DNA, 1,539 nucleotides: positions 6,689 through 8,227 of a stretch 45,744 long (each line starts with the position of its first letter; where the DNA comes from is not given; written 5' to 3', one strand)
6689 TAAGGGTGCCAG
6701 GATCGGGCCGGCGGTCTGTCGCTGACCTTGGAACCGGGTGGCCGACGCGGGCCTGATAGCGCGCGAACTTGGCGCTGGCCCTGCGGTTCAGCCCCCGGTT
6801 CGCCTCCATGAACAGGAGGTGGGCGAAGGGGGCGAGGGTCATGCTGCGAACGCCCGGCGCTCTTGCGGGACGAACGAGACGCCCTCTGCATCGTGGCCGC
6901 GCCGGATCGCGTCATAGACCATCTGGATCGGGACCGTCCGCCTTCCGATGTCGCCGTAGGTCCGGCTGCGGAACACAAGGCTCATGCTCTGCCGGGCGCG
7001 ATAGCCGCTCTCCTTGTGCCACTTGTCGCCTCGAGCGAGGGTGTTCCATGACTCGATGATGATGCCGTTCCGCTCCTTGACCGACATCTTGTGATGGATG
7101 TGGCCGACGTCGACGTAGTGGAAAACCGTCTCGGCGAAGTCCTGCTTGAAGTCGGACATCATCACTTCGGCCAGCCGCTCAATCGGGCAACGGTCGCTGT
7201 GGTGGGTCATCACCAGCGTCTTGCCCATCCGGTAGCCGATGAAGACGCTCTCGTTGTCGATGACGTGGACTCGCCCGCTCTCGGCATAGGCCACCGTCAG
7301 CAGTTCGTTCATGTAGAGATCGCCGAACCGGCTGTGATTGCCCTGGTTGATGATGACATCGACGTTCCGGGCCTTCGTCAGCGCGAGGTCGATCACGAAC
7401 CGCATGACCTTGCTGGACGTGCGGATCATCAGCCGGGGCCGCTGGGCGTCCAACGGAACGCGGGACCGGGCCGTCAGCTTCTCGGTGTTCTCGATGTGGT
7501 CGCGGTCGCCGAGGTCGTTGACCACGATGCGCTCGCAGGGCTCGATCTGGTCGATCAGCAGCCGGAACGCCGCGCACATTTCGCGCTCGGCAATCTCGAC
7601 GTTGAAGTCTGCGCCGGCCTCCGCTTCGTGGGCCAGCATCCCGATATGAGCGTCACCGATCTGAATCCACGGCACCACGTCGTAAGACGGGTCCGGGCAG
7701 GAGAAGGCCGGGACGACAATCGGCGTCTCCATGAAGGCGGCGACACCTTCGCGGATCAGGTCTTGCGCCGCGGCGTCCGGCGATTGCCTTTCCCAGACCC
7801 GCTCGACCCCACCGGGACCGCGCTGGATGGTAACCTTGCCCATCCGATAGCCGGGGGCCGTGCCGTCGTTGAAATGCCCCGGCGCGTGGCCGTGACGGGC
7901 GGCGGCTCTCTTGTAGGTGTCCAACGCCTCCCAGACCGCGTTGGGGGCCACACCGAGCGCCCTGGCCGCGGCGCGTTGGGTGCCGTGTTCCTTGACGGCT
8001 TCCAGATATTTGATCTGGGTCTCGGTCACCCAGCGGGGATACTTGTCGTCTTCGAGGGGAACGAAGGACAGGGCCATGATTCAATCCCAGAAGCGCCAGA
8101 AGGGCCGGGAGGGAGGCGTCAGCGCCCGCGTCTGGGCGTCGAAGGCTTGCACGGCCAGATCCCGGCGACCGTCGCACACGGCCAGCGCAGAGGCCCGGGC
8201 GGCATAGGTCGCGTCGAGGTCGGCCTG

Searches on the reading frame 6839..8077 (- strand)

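Call 59: search_protein_families(library=phrogs, proteins=[window:6839-8077:-], max_evalue=0.001)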
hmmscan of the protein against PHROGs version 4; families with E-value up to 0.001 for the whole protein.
window:6839-8077:- (412 aa): 4 families
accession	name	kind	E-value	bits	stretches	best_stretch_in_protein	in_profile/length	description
phrog_704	-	DNA, RNA and nucleotide metabolism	1.5e-75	255.8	1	16-387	4-389/390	DNA repair exonuclease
phrog_20762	-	unknown function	5.5e-21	76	1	270-386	1-117/117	-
phrog_284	-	DNA, RNA and nucleotide metabolism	2.2e-13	50.9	1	133-371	129-381/398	exonuclease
phrog_20703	-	unknown function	0.00043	21.2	1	138-200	167-229/258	-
